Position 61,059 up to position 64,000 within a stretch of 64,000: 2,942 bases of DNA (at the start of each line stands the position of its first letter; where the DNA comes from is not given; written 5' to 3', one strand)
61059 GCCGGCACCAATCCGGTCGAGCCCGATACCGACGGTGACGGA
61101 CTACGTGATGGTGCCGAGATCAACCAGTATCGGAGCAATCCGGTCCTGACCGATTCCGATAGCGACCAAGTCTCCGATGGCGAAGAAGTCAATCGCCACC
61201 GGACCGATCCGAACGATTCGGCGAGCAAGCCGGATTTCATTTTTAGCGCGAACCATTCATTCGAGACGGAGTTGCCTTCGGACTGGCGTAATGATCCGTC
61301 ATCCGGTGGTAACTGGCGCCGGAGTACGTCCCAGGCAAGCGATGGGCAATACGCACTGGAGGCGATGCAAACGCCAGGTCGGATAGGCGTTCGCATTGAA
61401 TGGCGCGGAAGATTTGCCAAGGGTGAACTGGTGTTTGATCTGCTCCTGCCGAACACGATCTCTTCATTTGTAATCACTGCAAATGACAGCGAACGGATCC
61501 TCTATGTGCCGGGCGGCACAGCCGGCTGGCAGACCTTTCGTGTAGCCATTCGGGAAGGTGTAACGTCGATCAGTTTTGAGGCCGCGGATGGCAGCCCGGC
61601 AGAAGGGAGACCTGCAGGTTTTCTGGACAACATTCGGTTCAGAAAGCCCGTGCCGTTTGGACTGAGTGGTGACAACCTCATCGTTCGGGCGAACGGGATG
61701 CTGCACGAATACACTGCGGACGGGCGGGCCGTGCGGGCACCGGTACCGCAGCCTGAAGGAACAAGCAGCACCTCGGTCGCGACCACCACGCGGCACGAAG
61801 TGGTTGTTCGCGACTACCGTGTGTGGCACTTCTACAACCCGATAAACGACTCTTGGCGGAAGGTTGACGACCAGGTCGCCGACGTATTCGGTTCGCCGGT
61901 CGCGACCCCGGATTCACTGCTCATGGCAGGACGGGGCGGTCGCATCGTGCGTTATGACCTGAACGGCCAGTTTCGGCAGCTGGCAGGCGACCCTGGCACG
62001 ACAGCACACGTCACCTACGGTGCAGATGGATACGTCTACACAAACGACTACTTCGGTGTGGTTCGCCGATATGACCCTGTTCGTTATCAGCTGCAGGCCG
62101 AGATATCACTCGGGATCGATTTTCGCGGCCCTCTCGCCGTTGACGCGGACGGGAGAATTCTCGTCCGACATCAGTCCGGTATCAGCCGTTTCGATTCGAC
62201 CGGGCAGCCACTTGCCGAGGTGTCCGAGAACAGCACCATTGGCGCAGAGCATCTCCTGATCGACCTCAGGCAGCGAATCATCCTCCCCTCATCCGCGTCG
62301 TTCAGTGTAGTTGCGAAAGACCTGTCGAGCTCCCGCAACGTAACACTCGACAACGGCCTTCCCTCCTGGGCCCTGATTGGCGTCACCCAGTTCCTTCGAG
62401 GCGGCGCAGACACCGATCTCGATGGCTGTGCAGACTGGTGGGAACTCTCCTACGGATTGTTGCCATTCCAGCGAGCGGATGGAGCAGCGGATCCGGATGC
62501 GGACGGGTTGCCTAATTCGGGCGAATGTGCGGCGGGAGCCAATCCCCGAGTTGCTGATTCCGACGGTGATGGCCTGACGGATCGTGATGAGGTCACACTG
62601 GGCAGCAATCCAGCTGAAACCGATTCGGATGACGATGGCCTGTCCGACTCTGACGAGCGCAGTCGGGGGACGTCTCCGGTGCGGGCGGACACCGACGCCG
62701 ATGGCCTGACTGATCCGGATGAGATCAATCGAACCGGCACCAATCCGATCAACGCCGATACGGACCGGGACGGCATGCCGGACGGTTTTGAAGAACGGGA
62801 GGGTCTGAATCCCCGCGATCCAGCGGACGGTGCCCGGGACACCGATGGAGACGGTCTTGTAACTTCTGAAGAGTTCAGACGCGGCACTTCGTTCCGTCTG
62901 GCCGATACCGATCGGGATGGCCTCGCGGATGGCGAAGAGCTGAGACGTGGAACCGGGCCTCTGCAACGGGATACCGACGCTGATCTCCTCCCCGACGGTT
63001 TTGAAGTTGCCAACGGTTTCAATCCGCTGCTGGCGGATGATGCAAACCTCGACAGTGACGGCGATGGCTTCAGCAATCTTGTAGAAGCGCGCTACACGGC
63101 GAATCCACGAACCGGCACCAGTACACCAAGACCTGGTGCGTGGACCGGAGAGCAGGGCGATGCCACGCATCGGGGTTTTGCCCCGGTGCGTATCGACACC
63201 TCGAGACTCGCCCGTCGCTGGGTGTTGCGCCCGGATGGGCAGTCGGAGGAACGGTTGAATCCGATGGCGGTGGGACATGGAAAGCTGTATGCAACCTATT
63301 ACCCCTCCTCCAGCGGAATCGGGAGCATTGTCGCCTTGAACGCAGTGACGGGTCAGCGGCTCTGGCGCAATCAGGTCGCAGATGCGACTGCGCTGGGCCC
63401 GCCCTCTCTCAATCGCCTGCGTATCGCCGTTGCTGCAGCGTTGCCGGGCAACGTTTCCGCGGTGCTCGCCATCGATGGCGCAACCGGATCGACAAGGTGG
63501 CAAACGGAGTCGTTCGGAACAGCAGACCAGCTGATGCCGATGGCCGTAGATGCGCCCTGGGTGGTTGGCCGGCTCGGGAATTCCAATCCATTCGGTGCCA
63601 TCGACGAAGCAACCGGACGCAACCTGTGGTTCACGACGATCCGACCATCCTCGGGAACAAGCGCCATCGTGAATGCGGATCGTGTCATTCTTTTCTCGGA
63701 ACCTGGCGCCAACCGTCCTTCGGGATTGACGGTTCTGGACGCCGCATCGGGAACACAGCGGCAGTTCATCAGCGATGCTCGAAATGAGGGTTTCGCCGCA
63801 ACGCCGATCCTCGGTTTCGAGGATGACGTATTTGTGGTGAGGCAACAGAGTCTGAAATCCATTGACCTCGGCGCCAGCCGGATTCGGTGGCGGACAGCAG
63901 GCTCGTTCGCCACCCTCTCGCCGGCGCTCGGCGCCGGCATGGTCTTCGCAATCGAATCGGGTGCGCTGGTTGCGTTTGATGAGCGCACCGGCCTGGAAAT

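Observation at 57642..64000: Giant open-ended ORF missed by the ORF track: S8 subtilase fused to three TSP3 repeat blocks and several beta-propellers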

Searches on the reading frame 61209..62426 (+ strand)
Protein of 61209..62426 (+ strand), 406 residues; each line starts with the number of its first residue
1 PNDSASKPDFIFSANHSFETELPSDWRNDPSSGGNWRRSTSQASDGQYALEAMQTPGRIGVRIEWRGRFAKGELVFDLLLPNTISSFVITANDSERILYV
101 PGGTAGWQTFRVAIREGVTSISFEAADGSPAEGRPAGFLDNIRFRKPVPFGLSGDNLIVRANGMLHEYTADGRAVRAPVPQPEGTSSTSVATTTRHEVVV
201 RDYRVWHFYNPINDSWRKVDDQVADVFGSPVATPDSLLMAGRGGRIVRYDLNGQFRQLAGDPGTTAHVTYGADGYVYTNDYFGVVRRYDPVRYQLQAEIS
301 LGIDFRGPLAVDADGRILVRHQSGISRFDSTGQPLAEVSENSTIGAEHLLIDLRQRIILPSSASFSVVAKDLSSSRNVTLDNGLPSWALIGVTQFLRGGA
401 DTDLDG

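Call 47: predict_structure(alignment_id=A3)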
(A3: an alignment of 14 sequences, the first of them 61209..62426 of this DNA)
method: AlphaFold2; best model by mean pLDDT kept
length: 406 residues; sequences in the alignment: 14
mean_pLDDT: 88.6   pTM: 0.84
mean pLDDT of the five models: 88.6, 88.3, 86.9, 86.0, 85.6
residues with pLDDT >= 90: 257; 70-90: 125; 50-70: 20; < 50: 4
segments of 3 or more residues with pLDDT < 50: none
pLDDT, mean of each block of 10 residues (from residue 1): 57 85 87 89 87 88 93 94 92 92 86 93 92 89 90 87 92 92 84 92 91 90 87 94 93 94 94 96 96 95 93 95 93 93 69 91 90 91 82 78 54
secondary structure, 60 per line:
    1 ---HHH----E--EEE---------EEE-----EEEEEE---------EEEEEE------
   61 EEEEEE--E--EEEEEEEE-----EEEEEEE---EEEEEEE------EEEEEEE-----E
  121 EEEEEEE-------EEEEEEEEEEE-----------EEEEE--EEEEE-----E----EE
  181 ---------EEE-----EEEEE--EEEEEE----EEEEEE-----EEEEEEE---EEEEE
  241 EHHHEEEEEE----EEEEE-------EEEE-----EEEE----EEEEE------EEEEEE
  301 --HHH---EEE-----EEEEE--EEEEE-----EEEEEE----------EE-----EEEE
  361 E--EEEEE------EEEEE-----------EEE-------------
elements in order: E14-16 E26-28 E34-39 E49-54 E61-66 E72-79 E85-91 E95-101 E108-114 E120-127 E135-145 E157-161 E164-168 E190-192 E198-202 E205-210 E215-220 E226-232 E236-241 E245-250 E255-259 E267-270 E276-279 E284-288 E295-300 E309-311 E317-321 E324-328 E334-339 E357-361 E364-368 E375-379 E391-393

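Call 50: fold_search(model_id=the predicted structure, library=pdb)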
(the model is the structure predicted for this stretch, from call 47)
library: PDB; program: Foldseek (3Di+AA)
matches with E <= 10: 1906; with E <= 0.001: 876
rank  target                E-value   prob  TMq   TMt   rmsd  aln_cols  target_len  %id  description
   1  7mq8_LO               2.9e-08  1.00  0.32  0.17  21.8       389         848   14  Cryo-EM structure of the human SSU processome, state pre-A1 (released 2021-09-22)
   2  4zlr_A                3.1e-08  1.00  0.38  0.53   6.6       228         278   14  Structure of the Brat-NHL domain bound to consensus RNA motif (released 2015-11-11)
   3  8prj                  4.7e-08  1.00  0.39  0.47  12.2       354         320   13  The structure of v31Bagel8 (released 2024-07-24)
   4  6tjh_A                5.7e-08  1.00  0.34  0.38  10.8       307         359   15  Crystal structure of the computationally designed Cake9 protein (released 2020-05-06)
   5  6tji_A                1.8e-07  1.00  0.35  0.39  10.7       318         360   14  Crystal structure of the computationally designed Cake10 protein (released 2020-05-06)
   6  7mq8_LS               1.9e-07  1.00  0.42  0.38   9.7       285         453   14  Cryo-EM structure of the human SSU processome, state pre-A1 (released 2021-09-22)
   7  4zlr_B                2.0e-07  1.00  0.39  0.55   6.2       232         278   15  Structure of the Brat-NHL domain bound to consensus RNA motif (released 2015-11-11)
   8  2mta_H                2.6e-07  1.00  0.41  0.44  10.6       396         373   12  CRYSTAL STRUCTURE OF A TERNARY ELECTRON TRANSFER COMPLEX BETWEEN METHYLAMINE DEHYDROGENASE, AMICYANIN AND A C-TYPE CYT (released 1994-01-31)
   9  9qpq_D                2.8e-07  1.00  0.39  0.28  12.8       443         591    9  The structure of the COPI leaf bound to GOLPH3 (released 2025-10-22)
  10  4nsx                  3.3e-07  1.00  0.38  0.26  18.5       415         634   10  Crystal Structure of the Utp21 tandem WD Domain (released 2014-02-19)
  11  9bfq_A                3.8e-07  1.00  0.41  0.19  25.2       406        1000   14  Cryo-EM structure of Sevenless in complex with Bride of Sevenless (released 2025-01-29)
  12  6g6n_B                4.4e-07  1.00  0.39  0.47  10.6       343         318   12  Crystal structure of the computationally designed Tako8 protein in C2 (released 2018-11-28)
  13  1jju_B                4.6e-07  1.00  0.41  0.48   5.7       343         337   10  Structure of a Quinohemoprotein Amine Dehydrogenase with a Unique Redox Cofactor and Highly Unusual Crosslinking (released 2001-12-12)
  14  9oz6_B                4.8e-07  1.00  0.47  0.21  25.1       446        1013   10  Cryo-EM structure of 1:1 chicken ROS1 and chicken NEL complex. (released 2026-02-25)
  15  9g33_UU               4.8e-07  1.00  0.36  0.19  17.9       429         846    9  Stalled 90S - Utp23-Krr1-deltaC3 (released 2025-06-18)
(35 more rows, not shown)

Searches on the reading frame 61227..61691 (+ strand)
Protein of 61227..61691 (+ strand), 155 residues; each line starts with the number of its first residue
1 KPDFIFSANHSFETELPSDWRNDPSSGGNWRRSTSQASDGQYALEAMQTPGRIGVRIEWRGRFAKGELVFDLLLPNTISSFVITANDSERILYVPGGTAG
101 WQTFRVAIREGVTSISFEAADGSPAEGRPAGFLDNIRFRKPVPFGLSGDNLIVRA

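Call 64: search_protein_families(library=pfam, proteins=[window:61227-61691:+], max_evalue=1)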
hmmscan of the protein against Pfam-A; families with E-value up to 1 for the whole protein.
window:61227-61691:+ (155 aa): 1 family
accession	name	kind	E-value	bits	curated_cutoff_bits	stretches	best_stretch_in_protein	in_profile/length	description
PF00629.30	MAM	-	0.051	13.9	26.4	0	11-38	2-30/158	MAM domain, meprin/A5/mu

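Call 65: search_solved_structures(query=window:61227-61691:+, max_evalue=10)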
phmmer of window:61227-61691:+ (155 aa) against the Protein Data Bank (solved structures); distinct sequences matched with E-value up to 10: 5.
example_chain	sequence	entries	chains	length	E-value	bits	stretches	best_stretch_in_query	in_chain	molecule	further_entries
4pdt_A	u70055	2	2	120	0.35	13.8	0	79-103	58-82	Mannose recognizing lectin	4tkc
6mq4_A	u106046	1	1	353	0.46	13.4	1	42-98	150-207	cellulase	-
2ezv_A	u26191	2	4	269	0.91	12.5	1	106-153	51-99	Type II restriction enzyme SfiI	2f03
1cqx_A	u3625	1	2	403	0.94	12.4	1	89-132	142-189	FLAVOHEMOPROTEIN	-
3ozu_A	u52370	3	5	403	0.95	12.4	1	89-132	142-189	Flavohemoprotein | Flavohemoglobin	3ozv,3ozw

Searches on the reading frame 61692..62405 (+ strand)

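Call 64: search_protein_families(library=pfam, proteins=[window:61692-62405:+], max_evalue=1)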
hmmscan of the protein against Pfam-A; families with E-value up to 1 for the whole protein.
window:61692-62405:+ (238 aa): 1 family
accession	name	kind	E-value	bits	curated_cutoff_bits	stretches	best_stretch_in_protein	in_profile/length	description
PF13964.12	Kelch_6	-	0.1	13.1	25.3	0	42-60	27-45/50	Kelch motif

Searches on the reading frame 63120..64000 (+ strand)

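Call 64: search_protein_families(library=pfam, proteins=[window:63120-64000:+], max_evalue=1)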
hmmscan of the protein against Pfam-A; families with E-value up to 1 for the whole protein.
window:63120-64000:+ (293 aa): 3 families
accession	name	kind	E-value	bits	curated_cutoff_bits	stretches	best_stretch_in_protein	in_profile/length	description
PF13360.13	PQQ_2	-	1.2e-21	77.8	27.6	2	68-291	3-227/233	Outer membrane protein assembly factor BamB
PF01011.28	PQQ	-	2.7e-05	23.5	26.7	1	69-86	269-286/595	Glucose/ethanol/alcohol dehydrogenase, beta-propeller domain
PF23727.1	Beta-prop_FAM234A_B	-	0.012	14.6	26.4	1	70-138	54-126/467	FAM234A/B beta-propeller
